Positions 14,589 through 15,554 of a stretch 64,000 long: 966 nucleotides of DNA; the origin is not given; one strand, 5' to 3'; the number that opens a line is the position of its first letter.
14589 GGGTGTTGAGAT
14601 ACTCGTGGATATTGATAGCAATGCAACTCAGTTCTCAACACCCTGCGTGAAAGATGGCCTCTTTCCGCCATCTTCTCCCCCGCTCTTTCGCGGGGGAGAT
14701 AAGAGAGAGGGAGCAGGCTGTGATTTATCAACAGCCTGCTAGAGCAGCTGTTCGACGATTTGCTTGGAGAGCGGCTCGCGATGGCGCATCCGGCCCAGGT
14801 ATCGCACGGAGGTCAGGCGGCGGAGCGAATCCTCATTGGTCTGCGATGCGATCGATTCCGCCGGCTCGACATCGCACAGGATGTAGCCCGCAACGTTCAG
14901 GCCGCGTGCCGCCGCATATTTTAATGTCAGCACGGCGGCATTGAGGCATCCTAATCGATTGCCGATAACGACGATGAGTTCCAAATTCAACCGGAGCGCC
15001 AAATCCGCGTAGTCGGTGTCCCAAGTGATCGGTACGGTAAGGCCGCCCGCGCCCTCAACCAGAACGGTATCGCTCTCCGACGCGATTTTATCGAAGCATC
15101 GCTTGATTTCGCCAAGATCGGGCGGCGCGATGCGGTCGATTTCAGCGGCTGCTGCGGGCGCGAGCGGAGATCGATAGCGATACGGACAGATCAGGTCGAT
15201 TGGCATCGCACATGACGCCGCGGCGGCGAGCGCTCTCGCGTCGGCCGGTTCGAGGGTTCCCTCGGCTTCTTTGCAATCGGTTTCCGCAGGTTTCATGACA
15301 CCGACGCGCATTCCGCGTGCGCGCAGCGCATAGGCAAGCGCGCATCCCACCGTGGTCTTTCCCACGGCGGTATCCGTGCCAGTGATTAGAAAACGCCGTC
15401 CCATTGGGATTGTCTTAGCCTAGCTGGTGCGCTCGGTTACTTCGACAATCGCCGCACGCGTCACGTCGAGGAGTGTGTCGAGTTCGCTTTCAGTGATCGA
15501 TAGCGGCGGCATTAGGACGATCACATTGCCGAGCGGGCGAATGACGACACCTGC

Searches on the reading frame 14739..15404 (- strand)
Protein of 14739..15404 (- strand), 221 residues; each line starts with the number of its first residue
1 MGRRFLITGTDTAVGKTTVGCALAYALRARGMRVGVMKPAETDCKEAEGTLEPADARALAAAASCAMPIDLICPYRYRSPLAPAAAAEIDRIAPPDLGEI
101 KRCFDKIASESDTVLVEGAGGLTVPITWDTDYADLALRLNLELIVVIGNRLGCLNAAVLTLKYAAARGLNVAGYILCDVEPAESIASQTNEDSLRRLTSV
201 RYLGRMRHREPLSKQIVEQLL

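Call 3: search_protein_families(library=pfam, proteins=[window:14739-15404:-])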
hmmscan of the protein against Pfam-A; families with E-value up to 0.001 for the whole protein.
window:14739-15404:- (221 aa): 3 families
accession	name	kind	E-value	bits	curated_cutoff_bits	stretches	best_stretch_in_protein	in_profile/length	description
PF13500.12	AAA_26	-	3.1e-36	125.5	27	1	3-214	1-196/198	AAA domain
PF01656.29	CbiA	-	7.5e-10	39.3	25.4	1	6-218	2-121/125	CobQ/CobB/MinD/ParA nucleotide binding domain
PF07755.17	DUF1611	-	2.7e-07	30.6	25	1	3-39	13-49/201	Domain of unknown function (DUF1611_C) P-loop domain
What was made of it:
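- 14739..15404 (-): bioD (dethiobiotin synthase), last gene of the unit. PF13500 (call 3).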

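Call 54: search_protein_families(library=ncbifam, proteins=[window:14739-15404:-], max_evalue=0.00001)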
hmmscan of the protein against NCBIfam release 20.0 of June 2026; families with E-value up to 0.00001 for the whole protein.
window:14739-15404:- (221 aa): 5 families
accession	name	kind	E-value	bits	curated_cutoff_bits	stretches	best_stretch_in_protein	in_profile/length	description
TIGR00347.1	bioD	equivalog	1e-41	142.9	83.3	1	6-176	1-165/166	dethiobiotin synthase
NF002204.1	PRK01077.1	equivalog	1.8e-10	40.3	254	0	4-38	3-37/420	cobyrinic acid a,c-diamide synthase CobB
NF004167.0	PRK05632.1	equivalog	1.7e-06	27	418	1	2-178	2-174/708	phosphate acetyltransferase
NF033195.1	F430_CfbB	exception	3.5e-06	26.1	560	0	98-212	64-180/451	Ni-sirohydrochlorin a,c-diamide synthase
NF001989.1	PRK00784.1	equivalog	4.2e-06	25.7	273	0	5-41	3-39/480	cobyric acid synthase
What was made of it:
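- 14739..15404 (-): TIGR00347 equivalog, 143 bits against a cut-off of 83 (call 54).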
